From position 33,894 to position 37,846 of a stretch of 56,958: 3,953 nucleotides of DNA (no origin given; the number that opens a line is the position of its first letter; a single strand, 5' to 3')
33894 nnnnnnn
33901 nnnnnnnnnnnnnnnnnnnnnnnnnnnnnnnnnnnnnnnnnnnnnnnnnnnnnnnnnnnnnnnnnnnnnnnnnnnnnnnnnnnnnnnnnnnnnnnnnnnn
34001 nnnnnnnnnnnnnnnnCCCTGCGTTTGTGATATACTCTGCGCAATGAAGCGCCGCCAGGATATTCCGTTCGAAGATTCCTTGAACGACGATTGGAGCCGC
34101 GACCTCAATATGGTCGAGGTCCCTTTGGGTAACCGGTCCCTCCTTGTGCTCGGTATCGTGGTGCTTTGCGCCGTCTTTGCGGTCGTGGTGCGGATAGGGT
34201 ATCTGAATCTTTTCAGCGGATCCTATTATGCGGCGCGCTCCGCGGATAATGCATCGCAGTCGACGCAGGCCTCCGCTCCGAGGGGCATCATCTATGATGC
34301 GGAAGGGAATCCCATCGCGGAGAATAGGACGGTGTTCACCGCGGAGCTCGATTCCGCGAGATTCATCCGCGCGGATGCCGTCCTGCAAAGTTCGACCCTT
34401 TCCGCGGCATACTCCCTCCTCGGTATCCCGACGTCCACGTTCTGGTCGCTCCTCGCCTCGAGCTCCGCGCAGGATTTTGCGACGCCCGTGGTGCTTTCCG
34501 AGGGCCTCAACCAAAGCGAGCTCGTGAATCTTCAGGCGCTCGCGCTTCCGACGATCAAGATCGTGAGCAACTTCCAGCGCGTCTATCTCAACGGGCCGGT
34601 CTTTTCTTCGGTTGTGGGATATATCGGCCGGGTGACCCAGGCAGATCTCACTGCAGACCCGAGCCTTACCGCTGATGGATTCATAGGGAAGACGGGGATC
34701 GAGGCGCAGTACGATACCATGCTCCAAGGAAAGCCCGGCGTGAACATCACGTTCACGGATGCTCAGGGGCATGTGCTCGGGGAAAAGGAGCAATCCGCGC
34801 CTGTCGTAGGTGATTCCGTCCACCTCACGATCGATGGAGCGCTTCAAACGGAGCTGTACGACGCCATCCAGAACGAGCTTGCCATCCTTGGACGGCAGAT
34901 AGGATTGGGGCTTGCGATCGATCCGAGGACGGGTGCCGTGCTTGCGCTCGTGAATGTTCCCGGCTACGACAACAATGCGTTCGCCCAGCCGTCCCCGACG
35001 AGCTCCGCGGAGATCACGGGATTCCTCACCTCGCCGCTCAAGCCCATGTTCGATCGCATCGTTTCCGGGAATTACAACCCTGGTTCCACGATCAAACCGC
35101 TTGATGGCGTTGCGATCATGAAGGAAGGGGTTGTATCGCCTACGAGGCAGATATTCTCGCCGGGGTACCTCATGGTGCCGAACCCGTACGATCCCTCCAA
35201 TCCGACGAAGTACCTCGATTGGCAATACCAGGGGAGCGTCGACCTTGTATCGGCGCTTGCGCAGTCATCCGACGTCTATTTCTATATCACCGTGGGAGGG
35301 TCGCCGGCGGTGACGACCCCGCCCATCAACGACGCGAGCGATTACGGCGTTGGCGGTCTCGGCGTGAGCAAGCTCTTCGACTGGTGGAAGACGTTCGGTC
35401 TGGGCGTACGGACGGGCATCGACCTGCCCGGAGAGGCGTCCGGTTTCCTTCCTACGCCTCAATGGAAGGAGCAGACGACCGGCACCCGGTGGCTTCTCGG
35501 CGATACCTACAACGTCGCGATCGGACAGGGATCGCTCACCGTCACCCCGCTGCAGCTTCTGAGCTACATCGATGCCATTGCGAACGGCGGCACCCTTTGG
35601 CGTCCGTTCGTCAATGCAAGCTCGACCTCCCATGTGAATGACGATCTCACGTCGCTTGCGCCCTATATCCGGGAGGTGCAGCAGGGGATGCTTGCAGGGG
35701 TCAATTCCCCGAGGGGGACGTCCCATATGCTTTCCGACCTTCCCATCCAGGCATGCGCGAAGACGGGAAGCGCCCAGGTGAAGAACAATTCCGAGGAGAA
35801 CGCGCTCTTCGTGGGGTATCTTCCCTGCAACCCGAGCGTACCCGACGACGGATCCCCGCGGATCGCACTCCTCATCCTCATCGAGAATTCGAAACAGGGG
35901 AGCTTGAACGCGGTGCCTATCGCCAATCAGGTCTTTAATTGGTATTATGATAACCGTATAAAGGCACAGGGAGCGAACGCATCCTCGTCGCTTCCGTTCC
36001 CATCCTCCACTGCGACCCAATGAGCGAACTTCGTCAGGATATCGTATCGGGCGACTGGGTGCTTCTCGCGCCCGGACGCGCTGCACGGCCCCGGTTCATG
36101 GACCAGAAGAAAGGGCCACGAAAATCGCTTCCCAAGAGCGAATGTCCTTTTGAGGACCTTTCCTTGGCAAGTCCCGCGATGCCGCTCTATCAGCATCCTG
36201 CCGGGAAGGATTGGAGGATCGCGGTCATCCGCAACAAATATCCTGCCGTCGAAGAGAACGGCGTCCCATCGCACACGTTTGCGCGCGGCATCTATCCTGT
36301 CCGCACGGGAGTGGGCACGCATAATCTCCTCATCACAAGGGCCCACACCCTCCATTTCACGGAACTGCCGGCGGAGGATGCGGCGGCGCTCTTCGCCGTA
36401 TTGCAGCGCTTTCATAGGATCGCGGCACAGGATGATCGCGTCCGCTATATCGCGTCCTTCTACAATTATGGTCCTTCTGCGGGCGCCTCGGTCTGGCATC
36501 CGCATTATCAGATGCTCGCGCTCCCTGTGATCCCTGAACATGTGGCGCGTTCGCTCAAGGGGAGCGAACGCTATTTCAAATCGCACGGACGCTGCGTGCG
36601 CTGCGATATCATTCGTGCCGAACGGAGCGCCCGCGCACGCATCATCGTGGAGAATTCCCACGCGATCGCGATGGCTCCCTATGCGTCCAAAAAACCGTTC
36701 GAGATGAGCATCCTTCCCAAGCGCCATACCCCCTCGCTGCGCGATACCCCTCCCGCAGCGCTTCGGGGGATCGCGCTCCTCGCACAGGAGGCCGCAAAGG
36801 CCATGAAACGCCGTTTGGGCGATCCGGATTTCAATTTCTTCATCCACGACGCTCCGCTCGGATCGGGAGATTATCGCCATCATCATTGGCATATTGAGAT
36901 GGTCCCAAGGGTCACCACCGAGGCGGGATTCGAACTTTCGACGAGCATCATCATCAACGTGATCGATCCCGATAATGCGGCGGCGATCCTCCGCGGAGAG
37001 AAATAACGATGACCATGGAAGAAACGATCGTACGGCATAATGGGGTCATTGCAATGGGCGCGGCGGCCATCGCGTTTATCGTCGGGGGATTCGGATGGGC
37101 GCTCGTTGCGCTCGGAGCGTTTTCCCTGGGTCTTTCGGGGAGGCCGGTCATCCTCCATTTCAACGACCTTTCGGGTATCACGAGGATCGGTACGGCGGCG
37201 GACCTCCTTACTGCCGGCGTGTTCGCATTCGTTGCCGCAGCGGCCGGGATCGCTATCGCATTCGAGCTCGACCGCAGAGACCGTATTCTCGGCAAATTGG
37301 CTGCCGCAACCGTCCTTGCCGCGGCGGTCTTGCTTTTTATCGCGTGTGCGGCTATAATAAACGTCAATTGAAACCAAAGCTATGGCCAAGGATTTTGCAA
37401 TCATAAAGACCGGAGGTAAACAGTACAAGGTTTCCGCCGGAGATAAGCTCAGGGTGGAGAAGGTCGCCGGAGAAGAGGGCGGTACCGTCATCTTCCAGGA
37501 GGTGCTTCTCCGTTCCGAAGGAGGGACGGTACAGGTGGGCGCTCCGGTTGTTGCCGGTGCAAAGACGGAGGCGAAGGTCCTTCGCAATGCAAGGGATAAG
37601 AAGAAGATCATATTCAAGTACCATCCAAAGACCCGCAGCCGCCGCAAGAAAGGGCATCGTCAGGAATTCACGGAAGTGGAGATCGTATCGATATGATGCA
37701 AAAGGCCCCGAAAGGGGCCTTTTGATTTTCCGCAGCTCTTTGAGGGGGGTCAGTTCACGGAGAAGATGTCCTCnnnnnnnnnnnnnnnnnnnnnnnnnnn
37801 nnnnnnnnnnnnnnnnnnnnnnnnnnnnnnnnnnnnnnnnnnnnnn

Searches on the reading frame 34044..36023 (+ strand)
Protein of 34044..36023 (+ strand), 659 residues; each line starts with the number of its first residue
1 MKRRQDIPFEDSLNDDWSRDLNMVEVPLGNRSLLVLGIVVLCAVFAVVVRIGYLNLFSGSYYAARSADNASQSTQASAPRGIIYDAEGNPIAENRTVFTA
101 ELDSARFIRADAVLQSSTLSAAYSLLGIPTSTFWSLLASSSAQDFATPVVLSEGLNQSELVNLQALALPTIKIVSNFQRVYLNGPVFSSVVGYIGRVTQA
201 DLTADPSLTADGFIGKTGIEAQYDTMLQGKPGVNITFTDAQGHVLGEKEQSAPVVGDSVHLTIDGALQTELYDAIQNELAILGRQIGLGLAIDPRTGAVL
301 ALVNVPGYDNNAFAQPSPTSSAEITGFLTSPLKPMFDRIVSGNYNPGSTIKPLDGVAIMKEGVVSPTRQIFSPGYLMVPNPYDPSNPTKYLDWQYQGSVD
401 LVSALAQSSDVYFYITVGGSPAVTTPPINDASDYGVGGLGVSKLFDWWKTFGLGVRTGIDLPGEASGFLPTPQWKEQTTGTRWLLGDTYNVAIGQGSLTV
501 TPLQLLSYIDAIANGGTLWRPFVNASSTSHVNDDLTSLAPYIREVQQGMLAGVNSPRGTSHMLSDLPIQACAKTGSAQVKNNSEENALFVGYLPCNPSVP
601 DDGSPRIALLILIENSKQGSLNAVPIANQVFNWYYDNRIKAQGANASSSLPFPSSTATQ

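Call 25: search_protein_families(library=pfam, proteins=[window:34044-36023:+], max_evalue=0.001)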
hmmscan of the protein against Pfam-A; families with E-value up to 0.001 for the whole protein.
window:34044-36023:+ (659 aa): 3 families
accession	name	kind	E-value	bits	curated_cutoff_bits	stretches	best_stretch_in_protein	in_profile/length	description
PF00905.27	Transpeptidase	-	7.1e-48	163.8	22.1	1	290-631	4-298/299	Penicillin binding protein transpeptidase domain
PF03717.20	PBP_dimer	-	4.4e-28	99.4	24.4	1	77-248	3-179/180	Penicillin-binding Protein dimerisation domain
PF21922.1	PBP_dimer_2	-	0.00015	22.4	27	0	176-198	22-44/83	Penicillin binding protein A dimerisation domain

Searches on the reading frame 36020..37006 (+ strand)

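Call 25: search_protein_families(library=pfam, proteins=[window:36020-37006:+], max_evalue=0.001)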
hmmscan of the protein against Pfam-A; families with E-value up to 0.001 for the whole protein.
window:36020-37006:+ (328 aa): 6 families
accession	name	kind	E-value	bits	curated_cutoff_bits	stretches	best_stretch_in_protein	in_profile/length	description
PF01230.28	HIT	-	7.6e-13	49.4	21.5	2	204-292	4-92/98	HIT domain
PF16268.10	DUF4921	-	9.3e-11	41.7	28.5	1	127-319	207-388/425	Domain of unknown function (DUF4921)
PF02744.22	GalP_UDP_tr_C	-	4.2e-09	36.8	29.2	1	183-294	6-117/165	Galactose-1-phosphate uridyl transferase, C-terminal domain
PF19327.4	Ap4A_phos_N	-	1.5e-07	31.6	23.1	1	98-174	101-166/177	Ap4A phosphorylase N-terminal domain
PF11969.13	DcpS_C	-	3.3e-07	31.2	24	1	191-292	1-99/114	Scavenger mRNA decapping enzyme C-term binding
PF01087.27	GalP_UDP_transf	-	3.5e-05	24.8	22.1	1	3-172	13-184/184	Galactose-1-phosphate uridyl transferase, N-terminal domain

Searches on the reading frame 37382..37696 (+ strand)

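Call 70: search_protein_families(library=pfam, proteins=[window:37382-37696:+], max_evalue=0.001)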
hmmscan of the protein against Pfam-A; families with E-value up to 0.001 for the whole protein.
window:37382-37696:+ (104 aa): 1 family
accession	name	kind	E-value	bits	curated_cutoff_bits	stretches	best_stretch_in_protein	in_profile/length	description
PF00829.26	Ribosomal_L21p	-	3.1e-34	117.6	27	1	5-104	2-99/99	Ribosomal prokaryotic L21 protein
